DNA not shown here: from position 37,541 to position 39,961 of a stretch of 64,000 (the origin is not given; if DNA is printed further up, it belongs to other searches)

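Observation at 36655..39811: Coupled gene pair: P-loop-less RecA/KaiC-fold protein with coiled-coil tail plus a proofreading-motif-deficient family B DNA polymerase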

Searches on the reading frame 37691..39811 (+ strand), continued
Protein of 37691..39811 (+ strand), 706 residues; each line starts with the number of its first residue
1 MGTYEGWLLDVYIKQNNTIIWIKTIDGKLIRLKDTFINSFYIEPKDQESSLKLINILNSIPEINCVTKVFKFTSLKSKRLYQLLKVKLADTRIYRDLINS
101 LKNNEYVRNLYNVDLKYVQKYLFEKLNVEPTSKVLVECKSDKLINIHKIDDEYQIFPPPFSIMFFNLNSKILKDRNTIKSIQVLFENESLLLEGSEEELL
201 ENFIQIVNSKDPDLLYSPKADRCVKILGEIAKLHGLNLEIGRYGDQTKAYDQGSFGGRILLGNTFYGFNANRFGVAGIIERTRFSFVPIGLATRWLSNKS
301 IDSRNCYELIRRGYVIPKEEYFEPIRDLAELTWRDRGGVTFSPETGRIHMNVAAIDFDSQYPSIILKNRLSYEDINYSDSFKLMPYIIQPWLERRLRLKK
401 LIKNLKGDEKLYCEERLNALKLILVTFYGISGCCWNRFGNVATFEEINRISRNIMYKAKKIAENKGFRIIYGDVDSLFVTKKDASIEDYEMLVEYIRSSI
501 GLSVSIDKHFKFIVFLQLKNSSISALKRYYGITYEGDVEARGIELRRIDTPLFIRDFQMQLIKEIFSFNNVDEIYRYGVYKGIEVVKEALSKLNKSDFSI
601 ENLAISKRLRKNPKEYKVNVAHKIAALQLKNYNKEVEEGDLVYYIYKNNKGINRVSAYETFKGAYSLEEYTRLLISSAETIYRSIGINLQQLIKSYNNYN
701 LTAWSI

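Call 8: find_homologous_proteins(query=window:37691-39808:+, max_evalue=1e-10)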
Query window:37691-39808:+ (706 aa): 312 proteins with E <= 1e-10 among 8000 candidates; the best 120 are listed.
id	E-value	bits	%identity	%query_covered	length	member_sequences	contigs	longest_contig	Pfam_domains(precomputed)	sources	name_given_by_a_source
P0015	0.0e+0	1571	100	100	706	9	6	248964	PF00136.27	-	-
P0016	5.2e-281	952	62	99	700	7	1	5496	PF00136.27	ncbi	ncbi:MAG: DNA polymerase domain-containing protein, partial [Thermoproteota archaeon]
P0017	5.8e-269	912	59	100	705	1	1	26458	PF00136.27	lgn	-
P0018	1.8e-206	706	49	97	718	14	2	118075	PF00136.27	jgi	-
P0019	9.8e-205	700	48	97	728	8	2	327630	PF00136.27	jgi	-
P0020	1.6e-203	696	48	97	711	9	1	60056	PF00136.27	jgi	jgi:DNA polymerase elongation subunit (family B)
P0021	2.7e-203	695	50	60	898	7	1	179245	PF00136.27,PF14890.12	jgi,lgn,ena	-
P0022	4.1e-200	685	47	97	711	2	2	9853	PF00136.27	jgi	jgi:DNA polymerase elongation subunit (family B)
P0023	7.7e-196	671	45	97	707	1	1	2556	PF00136.27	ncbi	-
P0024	2.8e-194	666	46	97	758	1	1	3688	PF00136.27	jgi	jgi:DNA polymerase elongation subunit (family B)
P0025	1.9e-193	663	45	97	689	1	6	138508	PF00136.27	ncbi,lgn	-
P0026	6.5e-193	661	44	96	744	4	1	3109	PF00136.27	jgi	jgi:DNA polymerase elongation subunit (family B)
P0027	5.7e-191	655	46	97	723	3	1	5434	PF00136.27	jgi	-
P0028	3.0e-190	652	45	97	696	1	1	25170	PF00136.27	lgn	-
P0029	4.7e-189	648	47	97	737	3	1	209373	PF00136.27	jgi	-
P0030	6.2e-189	648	44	98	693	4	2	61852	PF00136.27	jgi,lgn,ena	-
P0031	1.2e-188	647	44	97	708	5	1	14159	PF00136.27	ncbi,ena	-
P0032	1.8e-188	646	46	97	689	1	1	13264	PF00136.27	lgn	-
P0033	2.7e-188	646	44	99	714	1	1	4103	PF00136.27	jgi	jgi:DNA polymerase-2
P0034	3.7e-188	645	44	99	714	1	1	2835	PF00136.27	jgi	jgi:DNA polymerase-2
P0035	3.7e-188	645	44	99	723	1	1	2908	PF00136.27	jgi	jgi:DNA polymerase-2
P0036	3.9e-188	645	44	97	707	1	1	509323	PF00136.27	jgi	-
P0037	7.1e-188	644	44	99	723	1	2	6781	PF00136.27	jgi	jgi:DNA polymerase-2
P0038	1.6e-187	643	45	97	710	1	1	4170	PF00136.27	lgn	-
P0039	1.7e-187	643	44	99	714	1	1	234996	PF00136.27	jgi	jgi:DNA polymerase-2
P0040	4.3e-187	642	45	96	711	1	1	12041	PF00136.27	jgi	jgi:DNA polymerase elongation subunit (family B)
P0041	1.1e-186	640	45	97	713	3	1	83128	PF00136.27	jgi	jgi:DNA polymerase I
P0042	1.5e-186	640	44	97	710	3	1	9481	PF00136.27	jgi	jgi:DNA polymerase elongation subunit (family B)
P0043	1.5e-186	640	44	97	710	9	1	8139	PF00136.27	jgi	jgi:DNA polymerase elongation subunit (family B)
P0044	1.7e-186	640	44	99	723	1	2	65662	PF00136.27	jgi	jgi:DNA polymerase-2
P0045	3.5e-184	632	45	99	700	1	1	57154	PF00136.27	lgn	-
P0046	6.9e-184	631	44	100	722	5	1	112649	PF00136.27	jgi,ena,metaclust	metaclust:\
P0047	9.6e-184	631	44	97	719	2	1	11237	PF00136.27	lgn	-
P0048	2.4e-183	629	44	100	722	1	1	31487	PF00136.27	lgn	-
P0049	3.3e-183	629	43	98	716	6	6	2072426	PF00136.27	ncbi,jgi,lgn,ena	jgi:DNA polymerase elongation subunit (family B)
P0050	1.3e-181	624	44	97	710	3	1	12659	PF00136.27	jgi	jgi:hypothetical protein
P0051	9.9e-181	621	45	97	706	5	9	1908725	PF00136.27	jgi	jgi:DNA polymerase elongation subunit (family B)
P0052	1.3e-180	620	45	98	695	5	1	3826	PF00136.27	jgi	-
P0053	6.3e-180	618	50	49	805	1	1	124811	PF00136.27,PF14890.12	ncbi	ncbi:MAG: DNA polymerase domain-containing protein [Nitrososphaeria archaeon]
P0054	6.6e-180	618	45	97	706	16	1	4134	PF00136.27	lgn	-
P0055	8.5e-180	618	43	97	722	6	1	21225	PF00136.27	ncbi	-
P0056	1.1e-179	617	44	97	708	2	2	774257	PF00136.27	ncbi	ncbi:MAG: DNA polymerase domain-containing protein [Conexivisphaerales archaeon]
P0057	1.6e-179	617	43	97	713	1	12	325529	PF00136.27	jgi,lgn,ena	jgi:DNA polymerase elongation subunit (family B)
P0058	5.9e-179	615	43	98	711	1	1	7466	PF00136.27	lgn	-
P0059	2.3e-177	610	44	97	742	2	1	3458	PF00136.27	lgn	-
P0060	2.4e-177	610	43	100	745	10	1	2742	PF00136.27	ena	-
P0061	8.8e-177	608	43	97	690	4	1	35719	PF00136.27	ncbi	ncbi:MAG: DNA polymerase domain-containing protein [Conexivisphaerales archaeon]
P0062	1.9e-173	597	43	99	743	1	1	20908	PF00136.27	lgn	-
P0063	5.5e-173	595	44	97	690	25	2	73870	PF00136.27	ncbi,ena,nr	ncbi:MAG: hypothetical protein JRM78_03500 [Nitrososphaerota archaeon]|nr:hypothetical protein [Nitr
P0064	2.4e-172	593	43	94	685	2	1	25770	PF00136.27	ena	-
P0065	3.7e-172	592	43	97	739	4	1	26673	PF00136.27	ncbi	-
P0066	5.1e-171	589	42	98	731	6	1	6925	PF00136.27,PF03104.26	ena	-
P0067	1.7e-170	587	43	60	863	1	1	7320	PF00136.27,PF14890.12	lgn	-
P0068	2.9e-169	583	42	97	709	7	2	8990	PF00136.27,PF03104.26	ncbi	ncbi:MAG: DNA-directed DNA polymerase [Nitrososphaerales archaeon]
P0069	1.2e-168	581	43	98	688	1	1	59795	PF00136.27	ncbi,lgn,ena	-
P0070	3.6e-168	579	43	95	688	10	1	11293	PF00136.27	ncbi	ncbi:MAG: DNA polymerase domain-containing protein [Nitrososphaerota archaeon]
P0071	1.1e-166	574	42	98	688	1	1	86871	PF00136.27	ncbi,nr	ncbi:DNA polymerase II [Candidatus Calditenuaceae archaeon HR02]|nr:DNA polymerase II [Candidatus Ca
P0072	1.4e-166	574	43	96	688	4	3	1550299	PF00136.27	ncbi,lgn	-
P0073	1.7e-166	574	41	100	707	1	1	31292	PF00136.27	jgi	-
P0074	1.8e-166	574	46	81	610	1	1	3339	PF00136.27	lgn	-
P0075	2.6e-166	573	43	97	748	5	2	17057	PF00136.27,PF03104.26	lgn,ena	-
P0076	4.5e-166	572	42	97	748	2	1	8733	PF00136.27,PF03104.26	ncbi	ncbi:MAG: DNA-directed DNA polymerase [Nitrososphaerales archaeon]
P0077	1.4e-165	571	41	97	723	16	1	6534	PF00136.27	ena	-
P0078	2.0e-164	567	41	97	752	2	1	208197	PF00136.27,PF03104.26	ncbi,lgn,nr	ncbi:MAG: hypothetical protein H3Z54_06895 [archaeon]|nr:hypothetical protein [archaeon]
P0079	3.0e-163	563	42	95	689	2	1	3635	PF00136.27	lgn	-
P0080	4.5e-163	562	41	97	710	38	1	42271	PF00136.27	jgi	-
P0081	6.8e-163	562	42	97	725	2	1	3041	PF00136.27,PF03104.26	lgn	-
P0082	3.5e-162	559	42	97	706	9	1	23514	PF00136.27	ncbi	ncbi:MAG: DNA polymerase domain-containing protein [Candidatus Methanosuratincola petrocarbonis]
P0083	3.6e-162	559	43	96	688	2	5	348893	PF00136.27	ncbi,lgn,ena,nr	ncbi:MAG: hypothetical protein JRN39_05005 [Nitrososphaerota archaeon]|nr:hypothetical protein [Nitr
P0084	2.7e-161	557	41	97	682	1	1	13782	PF00136.27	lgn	-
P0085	2.4e-160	553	40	97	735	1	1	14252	PF00136.27,PF03104.26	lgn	-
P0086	3.1e-159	550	40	98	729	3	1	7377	PF00136.27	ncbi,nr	ncbi:MAG: hypothetical protein L6N94_06355 [Candidatus Methylarchaceae archaeon HK01M]|nr:hypothetic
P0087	3.8e-158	546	40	96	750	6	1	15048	PF00136.27,PF03104.26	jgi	jgi:DNA polymerase elongation subunit (family B)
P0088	5.4e-158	546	41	97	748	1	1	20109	PF00136.27,PF03104.26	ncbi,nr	ncbi:MAG: hypothetical protein HXX80_00590 [Nitrososphaerales archaeon]|nr:hypothetical protein [Nit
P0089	8.6e-158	545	40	97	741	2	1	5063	PF00136.27,PF03104.26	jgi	-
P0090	9.9e-158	545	42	92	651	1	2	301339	PF00136.27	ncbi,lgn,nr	ncbi:MAG: DNA polymerase domain-containing protein [Nitrososphaerota archaeon]|nr:hypothetical prote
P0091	4.0e-157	543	40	97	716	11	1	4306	PF00136.27,PF03104.26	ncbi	ncbi:MAG: DNA polymerase domain-containing protein [Nitrososphaeria archaeon]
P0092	3.4e-155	536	41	97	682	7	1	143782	PF00136.27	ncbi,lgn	ncbi:MAG: DNA polymerase domain-containing protein [Nitrososphaerota archaeon]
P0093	9.0e-152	525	37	98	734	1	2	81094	PF00136.27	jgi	-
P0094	7.8e-150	519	50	69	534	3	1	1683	PF00136.27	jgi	-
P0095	2.6e-149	517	37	97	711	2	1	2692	PF00136.27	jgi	jgi:DNA polymerase elongation subunit (family B)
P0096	3.0e-149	517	37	97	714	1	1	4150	PF00136.27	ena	-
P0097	1.9e-148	514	46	80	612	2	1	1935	PF00136.27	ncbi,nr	ncbi:MAG TPA: DNA polymerase domain-containing protein, partial [Candidatus Methanomethylicus sp.]|n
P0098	6.5e-148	512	39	97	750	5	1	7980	PF00136.27,PF03104.26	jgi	-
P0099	1.1e-147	512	42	86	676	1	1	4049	PF00136.27,PF03104.26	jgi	jgi:DNA polymerase elongation subunit (family B)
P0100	6.2e-146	506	36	97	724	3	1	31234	PF00136.27,PF03104.26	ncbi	ncbi:MAG: DNA polymerase domain-containing protein [Candidatus Geothermarchaeales archaeon]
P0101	1.4e-145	505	38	97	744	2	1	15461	PF00136.27,PF03104.26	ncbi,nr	ncbi:MAG: hypothetical protein JTT11_04505 [Candidatus Brockarchaeota archaeon]|nr:hypothetical prot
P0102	3.1e-145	503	37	97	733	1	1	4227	PF00136.27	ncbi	-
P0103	4.5e-145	503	38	97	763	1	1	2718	PF00136.27,PF03104.26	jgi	jgi:DNA polymerase elongation subunit (family B)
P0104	4.6e-145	503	37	98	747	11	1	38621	PF00136.27,PF03104.26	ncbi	-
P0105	6.0e-145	503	37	96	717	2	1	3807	PF00136.27,PF03104.26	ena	-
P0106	5.4e-144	499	37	97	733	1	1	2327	PF00136.27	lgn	-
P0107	7.8e-144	499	37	97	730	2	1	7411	PF00136.27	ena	-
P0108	1.2e-143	498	38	97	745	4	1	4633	PF00136.27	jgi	jgi:DNA polymerase elongation subunit (family B)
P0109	4.1e-143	496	37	97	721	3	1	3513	PF00136.27,PF03104.26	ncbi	-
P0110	3.8e-142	493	40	96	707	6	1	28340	PF00136.27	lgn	-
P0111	1.4e-141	491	38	97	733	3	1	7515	PF00136.27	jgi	jgi:DNA polymerase elongation subunit (family B)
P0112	3.7e-141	490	36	97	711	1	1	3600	PF00136.27,PF03104.26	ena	-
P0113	6.9e-141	489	36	97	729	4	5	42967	PF00136.27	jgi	-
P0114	8.2e-141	489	39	92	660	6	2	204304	PF00136.27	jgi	jgi:hypothetical protein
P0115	8.9e-141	489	40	96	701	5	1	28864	PF00136.27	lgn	-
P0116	2.3e-140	487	36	97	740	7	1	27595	PF00136.27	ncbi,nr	ncbi:MAG: hypothetical protein NWE83_11895 [Candidatus Bathyarchaeota archaeon]|nr:hypothetical prot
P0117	5.1e-139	483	36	98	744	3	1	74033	PF00136.27,PF03104.26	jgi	-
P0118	6.1e-138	479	39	96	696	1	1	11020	PF00136.27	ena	-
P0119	1.1e-137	479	38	97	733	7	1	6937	PF00136.27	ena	-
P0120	1.2e-137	478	38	97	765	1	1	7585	PF00136.27,PF03104.26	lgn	-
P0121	1.7e-137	478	36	97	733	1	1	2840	PF00136.27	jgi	jgi:DNA polymerase I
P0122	7.2e-137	476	39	88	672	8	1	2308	PF00136.27,PF03104.26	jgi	jgi:DNA polymerase elongation subunit (family B)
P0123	1.6e-136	475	37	97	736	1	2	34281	PF00136.27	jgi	jgi:DNA polymerase I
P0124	7.0e-136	473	38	92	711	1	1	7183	PF00136.27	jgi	jgi:DNA polymerase elongation subunit (family B)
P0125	2.8e-135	471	38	96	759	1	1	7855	PF00136.27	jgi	jgi:DNA polymerase elongation subunit (family B)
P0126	1.2e-134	469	35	98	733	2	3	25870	PF00136.27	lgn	-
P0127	6.5e-134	466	40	84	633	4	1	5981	PF00136.27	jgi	jgi:DNA polymerase elongation subunit (family B)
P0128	2.3e-133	464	36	97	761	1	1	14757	PF00136.27,PF03104.26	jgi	jgi:DNA polymerase elongation subunit (family B)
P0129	1.9e-132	461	37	98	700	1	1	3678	PF00136.27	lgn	-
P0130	2.4e-132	461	38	97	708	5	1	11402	PF00136.27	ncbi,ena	-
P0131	2.9e-132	461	35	97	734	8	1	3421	PF00136.27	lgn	-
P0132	3.4e-132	460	36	97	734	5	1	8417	PF00136.27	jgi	jgi:DNA polymerase elongation subunit (family B)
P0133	2.4e-131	458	36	97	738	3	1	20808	PF00136.27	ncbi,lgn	-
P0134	2.5e-131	458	37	97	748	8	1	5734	PF00136.27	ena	-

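Call 32: list_cluster_members(proteins=[P0016, P0071, P0056, P0082, P0031, P0006, P0063, P0025])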
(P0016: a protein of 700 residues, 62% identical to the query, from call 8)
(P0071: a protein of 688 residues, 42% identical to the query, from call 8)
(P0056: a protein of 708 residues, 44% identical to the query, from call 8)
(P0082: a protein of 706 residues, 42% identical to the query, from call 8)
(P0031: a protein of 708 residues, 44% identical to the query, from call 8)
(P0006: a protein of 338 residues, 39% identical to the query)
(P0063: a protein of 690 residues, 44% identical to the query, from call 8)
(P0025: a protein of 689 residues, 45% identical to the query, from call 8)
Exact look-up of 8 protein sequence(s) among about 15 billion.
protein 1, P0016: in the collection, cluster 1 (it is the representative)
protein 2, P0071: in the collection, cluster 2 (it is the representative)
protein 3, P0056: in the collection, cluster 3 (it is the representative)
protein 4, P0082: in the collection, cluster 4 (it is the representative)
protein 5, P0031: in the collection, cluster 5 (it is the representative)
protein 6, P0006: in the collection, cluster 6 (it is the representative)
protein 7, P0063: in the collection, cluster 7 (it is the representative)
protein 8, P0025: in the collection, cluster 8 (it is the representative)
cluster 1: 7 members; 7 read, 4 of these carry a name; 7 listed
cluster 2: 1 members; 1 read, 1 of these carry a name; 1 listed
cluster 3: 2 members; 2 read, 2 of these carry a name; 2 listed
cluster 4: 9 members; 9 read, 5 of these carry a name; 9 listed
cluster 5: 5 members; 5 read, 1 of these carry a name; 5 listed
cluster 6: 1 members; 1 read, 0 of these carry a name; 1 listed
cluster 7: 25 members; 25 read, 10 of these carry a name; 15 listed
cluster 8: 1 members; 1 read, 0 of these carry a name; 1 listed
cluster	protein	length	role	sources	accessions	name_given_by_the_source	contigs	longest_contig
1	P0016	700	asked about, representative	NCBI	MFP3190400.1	MAG: DNA polymerase domain-containing protein, partial [Thermoproteota archaeon]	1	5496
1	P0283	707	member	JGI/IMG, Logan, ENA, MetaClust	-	DNA polymerase elongation subunit (family B) | \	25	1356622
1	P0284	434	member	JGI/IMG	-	DNA polymerase elongation subunit (family B)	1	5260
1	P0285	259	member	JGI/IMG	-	hypothetical protein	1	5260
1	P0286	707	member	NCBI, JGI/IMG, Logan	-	-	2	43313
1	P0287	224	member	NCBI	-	-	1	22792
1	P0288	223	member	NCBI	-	-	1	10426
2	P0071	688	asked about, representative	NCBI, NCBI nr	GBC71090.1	DNA polymerase II [Candidatus Calditenuaceae archaeon HR02]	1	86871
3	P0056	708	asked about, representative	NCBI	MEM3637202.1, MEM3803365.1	MAG: DNA polymerase domain-containing protein [Conexivisphaerales archaeon]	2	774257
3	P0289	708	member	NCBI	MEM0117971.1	MAG: DNA polymerase domain-containing protein [Conexivisphaerales archaeon]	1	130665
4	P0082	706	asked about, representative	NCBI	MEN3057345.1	MAG: DNA polymerase domain-containing protein [Candidatus Methanosuratincola ...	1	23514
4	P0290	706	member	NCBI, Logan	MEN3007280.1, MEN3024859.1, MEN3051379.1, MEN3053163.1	MAG: DNA polymerase domain-containing protein [Candidatus Methanosuratincola ...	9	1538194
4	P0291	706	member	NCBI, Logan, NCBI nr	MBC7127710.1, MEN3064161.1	MAG: hypothetical protein H5T32_05820 [Candidatus Methanosuratus sp.] | hypothetical protein [Candidatus Methanosuratincola sp.]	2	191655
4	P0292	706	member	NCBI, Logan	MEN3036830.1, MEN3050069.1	MAG: DNA polymerase domain-containing protein [Candidatus Methanosuratincola ...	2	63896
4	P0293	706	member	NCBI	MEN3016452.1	MAG: DNA polymerase domain-containing protein [Candidatus Methanosuratincola ...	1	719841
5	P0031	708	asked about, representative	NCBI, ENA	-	-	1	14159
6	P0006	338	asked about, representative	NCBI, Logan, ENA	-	-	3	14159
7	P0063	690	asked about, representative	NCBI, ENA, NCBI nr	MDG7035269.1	MAG: hypothetical protein JRM78_03500 [Nitrososphaerota archaeon] | hypothetical protein [Nitrososphaerota archaeon]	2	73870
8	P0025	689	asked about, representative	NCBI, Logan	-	-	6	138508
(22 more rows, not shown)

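Call 39: find_related_loci(query=A3, collection=genome_contigs, flank=6000)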
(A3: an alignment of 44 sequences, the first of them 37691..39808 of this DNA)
Query A3 (706 aa) in genome_contigs; peptide patterns used: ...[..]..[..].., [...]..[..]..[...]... (x = any residue, [..] = any of these).
151 stretches matched a pattern; 90 encode a relative of the query (tblastn E <= 1e-3); the best 80 are kept; 80 distinct loci.
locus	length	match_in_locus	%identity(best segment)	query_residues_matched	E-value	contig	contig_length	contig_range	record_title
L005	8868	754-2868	62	1-704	0e+0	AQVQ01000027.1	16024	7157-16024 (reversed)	Crenarchaeote SCGC AAA261-N23 A3MWDRAFT_NODE-unique_27_len_16024.27_C, whole genome shotgun sequence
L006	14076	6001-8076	49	6-688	0e+0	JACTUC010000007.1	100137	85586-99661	MAG: Candidatus Methanomethyliaceae archaeon isolate SPRUCE.2016.3.metabat2.33 SPRUCE.2016.3_scaffold_176, whole genome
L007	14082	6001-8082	44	6-689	0e+0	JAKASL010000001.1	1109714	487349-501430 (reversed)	MAG: archaeon isolate YP1.bin46 NODE_2_length_1109714_cov_131.272962, whole genome shotgun sequence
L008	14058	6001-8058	45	1-685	0e+0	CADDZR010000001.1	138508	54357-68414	archaeon isolate 13_2 genome assembly, contig: NODE_19_length_138508_cov_154.363128, whole genome shotgun sequence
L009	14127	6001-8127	44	4-688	0e+0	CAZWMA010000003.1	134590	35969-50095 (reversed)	MAG TPA_asm: uncultured Nitrososphaerota archaeon isolate binchicken_co220_99 genome assembly, contig: NODE_32_length_13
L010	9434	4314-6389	44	1-688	0e+0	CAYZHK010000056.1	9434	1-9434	MAG TPA_asm: uncultured Nitrososphaerota archaeon isolate SRP098346_co1_232 genome assembly, contig: NODE_9527_length_94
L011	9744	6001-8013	45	6-686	0e+0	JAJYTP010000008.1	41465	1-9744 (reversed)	MAG: archaeon isolate DX2.bin21 NODE_785_length_41465_cov_2.770429, whole genome shotgun sequence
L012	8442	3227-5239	44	6-686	0e+0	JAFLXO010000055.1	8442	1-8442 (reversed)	MAG: Nitrososphaerota archaeon isolate FK4_bin.88 NODE_55_length_8442_cov_14.232277, whole genome shotgun sequence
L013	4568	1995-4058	43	6-703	0e+0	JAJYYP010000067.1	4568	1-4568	MAG: archaeon isolate FK4.bin31 NODE_29804_length_4568_cov_16.159649, whole genome shotgun sequence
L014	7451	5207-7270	43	6-703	0e+0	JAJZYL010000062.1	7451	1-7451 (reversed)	MAG: archaeon isolate TL1-5.bin24 NODE_13251_length_7451_cov_1.949345, whole genome shotgun sequence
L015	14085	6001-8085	43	5-704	5e-175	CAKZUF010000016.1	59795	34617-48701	MAG: uncultured archaeon isolate S1_Bin_METABAT__127_sub_1 genome assembly, contig: c_000000414778, whole genome shotgun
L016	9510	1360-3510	42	1-696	3e-175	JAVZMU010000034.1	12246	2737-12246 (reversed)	MAG: Nitrososphaerales archaeon isolate DRTY-6_201912_bins_25 DRTY-6_201912_bins_25_scaffold_34, whole genome shotgun se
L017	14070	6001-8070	43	3-694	6e-174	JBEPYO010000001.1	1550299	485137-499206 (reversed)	MAG: Nitrososphaerota archaeon isolate 03V1_S199.concoct.095 NODE_1_length_1550299_cov_2.969483, whole genome shotgun se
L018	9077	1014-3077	43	5-694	1e-173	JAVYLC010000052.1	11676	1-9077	MAG: Nitrososphaerota archaeon isolate BF2_201808_bins_8 BF2_201808_bins_8_scaffold_52, whole genome shotgun sequence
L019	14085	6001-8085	42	5-704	4e-172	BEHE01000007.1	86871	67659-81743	Archaeon HR02 DNA, contig: NODE_113_7, isolate: HRbin02, whole genome shotgun sequence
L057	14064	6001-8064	35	5-693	2e-120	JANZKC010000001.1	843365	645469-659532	MAG: Candidatus Culexmicrobium cathedralense isolate GB-1867-005 Ga0190363_1000001, whole genome shotgun sequence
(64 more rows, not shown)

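Call 46: find_encoding_contigs(protein=window:37691-39811:+, flank=3000, max_places=4)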
Protein window:37691-39811:+ (706 aa): 12 contigs read that carry it; 3 places shown.
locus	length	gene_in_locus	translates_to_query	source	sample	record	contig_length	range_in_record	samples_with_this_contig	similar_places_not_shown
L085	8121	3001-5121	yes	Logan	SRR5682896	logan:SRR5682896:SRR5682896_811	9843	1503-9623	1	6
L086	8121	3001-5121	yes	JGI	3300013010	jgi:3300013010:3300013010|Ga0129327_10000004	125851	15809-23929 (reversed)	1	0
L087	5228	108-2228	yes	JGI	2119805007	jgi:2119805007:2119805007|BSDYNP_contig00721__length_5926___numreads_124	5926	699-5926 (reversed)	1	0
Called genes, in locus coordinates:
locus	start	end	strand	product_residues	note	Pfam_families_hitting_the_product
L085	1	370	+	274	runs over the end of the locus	PF00528:BPD_transp_1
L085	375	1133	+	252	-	PF00005:ABC_tran, PF02463:SMC_N (weak), PF13304:AAA_21 (faint)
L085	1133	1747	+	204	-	PF01895:PhoU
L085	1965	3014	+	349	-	-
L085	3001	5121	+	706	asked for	PF00136:DNA_pol_B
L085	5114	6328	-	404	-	PF02441:Flavoprotein, PF04127:DFP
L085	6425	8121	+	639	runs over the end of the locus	?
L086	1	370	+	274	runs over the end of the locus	PF00528:BPD_transp_1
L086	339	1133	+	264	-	PF02463:SMC_N (weak), PF00005:ABC_tran, PF13304:AAA_21 (faint)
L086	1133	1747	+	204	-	PF01895:PhoU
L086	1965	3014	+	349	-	-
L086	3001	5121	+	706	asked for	PF00136:DNA_pol_B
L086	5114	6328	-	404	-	PF02441:Flavoprotein, PF04127:DFP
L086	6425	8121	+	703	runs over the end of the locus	PF03030:H_PPase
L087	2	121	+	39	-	?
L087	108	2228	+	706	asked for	PF00136:DNA_pol_B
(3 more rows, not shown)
